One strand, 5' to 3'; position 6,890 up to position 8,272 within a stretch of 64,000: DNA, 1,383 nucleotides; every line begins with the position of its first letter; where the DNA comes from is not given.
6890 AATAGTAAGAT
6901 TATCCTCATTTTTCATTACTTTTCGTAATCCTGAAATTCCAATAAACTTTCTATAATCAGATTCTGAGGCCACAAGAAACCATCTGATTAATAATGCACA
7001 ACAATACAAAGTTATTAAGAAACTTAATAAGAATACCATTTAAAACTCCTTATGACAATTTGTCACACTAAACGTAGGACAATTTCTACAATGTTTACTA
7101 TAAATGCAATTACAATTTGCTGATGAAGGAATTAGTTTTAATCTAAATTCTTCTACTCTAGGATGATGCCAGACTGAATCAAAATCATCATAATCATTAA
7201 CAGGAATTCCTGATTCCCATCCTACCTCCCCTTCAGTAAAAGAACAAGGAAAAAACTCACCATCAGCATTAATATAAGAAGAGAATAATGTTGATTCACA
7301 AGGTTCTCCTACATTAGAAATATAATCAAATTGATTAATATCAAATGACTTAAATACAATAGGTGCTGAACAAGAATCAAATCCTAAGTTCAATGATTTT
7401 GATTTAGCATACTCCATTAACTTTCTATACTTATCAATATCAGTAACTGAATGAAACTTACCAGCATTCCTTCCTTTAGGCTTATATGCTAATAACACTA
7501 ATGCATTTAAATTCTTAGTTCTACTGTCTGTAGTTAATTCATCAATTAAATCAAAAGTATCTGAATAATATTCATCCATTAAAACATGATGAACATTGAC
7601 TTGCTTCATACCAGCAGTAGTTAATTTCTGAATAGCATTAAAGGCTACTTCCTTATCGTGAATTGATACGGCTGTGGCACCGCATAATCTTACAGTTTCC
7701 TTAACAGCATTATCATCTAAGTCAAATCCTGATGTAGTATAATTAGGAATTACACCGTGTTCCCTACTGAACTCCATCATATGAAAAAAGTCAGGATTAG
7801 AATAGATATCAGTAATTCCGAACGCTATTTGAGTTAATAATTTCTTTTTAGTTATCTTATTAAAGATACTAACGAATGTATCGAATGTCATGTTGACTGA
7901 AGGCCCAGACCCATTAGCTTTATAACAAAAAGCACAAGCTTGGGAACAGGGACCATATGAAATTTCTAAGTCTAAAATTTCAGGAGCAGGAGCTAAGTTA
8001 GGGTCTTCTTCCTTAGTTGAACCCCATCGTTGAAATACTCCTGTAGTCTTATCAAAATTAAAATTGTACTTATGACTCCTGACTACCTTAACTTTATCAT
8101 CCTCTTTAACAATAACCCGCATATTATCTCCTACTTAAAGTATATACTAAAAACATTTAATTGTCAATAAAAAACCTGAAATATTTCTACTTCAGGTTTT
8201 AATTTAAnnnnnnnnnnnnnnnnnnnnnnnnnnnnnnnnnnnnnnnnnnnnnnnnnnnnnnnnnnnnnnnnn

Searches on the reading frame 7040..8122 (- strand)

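Call 7: search_protein_families(library=phrogs, proteins=[window:7040-8122:-], max_evalue=0.001)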
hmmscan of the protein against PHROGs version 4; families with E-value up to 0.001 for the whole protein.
window:7040-8122:- (360 aa): 1 family
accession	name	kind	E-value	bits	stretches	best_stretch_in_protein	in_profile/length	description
phrog_7293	-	unknown function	1.7e-81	275.2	1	4-354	17-364/384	-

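Call 52: search_protein_families(library=pfam, proteins=[window:7040-8122:-], max_evalue=0.001)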
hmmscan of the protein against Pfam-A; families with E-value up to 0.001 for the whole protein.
window:7040-8122:- (360 aa): 2 families
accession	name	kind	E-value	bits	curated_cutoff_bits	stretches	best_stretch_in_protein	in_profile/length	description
PF04055.27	Radical_SAM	-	5.2e-05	23.9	29.5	0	59-143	7-97/166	Radical SAM superfamily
PF13186.11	SPASM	-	0.00026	21.7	21.5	1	275-349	1-67/67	Iron-sulfur cluster-binding domain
